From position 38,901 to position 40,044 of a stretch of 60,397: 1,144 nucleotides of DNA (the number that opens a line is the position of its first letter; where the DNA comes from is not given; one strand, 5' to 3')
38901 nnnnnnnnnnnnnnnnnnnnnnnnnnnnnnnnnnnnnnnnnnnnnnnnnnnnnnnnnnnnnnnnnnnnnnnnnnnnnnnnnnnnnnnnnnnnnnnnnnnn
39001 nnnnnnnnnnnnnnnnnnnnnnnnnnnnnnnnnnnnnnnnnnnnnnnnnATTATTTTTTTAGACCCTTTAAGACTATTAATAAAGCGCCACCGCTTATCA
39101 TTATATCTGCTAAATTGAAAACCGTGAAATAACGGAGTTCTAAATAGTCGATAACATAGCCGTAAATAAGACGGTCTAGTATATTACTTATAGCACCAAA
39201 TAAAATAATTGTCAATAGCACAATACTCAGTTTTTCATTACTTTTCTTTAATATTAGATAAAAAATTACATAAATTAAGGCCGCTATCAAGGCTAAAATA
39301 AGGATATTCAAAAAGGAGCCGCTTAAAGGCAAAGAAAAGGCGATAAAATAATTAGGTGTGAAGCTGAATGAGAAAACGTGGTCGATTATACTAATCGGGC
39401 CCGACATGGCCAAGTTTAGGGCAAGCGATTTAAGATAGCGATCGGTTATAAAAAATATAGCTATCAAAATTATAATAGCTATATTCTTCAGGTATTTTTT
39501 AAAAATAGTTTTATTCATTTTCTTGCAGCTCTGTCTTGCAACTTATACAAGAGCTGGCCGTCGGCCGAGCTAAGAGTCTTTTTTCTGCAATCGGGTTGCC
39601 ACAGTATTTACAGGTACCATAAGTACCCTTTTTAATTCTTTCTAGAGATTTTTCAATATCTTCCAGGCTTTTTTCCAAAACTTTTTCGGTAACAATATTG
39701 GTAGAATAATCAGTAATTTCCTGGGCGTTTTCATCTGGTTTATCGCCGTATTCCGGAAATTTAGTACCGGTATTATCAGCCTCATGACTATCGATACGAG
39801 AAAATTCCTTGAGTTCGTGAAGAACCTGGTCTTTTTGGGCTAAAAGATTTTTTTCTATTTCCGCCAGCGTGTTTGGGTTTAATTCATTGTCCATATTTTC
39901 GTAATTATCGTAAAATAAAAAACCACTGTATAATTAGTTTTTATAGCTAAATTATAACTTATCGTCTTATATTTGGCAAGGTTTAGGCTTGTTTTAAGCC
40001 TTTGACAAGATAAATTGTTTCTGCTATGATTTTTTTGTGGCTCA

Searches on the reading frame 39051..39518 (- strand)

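Call 10: search_protein_families(library=pfam, proteins=[window:39051-39518:-], max_evalue=0.001)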
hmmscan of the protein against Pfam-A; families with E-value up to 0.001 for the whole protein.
window:39051-39518:- (155 aa): 1 family
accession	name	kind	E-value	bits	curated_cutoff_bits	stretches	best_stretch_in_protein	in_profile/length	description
PF01252.23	Peptidase_A8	-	1.1e-24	87.7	25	1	18-151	1-139/142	Signal peptidase (SPase) II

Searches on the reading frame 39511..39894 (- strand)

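Call 10: search_protein_families(library=pfam, proteins=[window:39511-39894:-], max_evalue=0.001)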
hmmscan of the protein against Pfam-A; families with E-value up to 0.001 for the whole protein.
window:39511-39894:- (127 aa): 1 family
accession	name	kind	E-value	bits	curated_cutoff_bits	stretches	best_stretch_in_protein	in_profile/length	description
PF01258.23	zf-dskA_traR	-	2.5e-10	40.6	24.9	1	90-123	1-34/36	Prokaryotic dksA/traR C4-type zinc finger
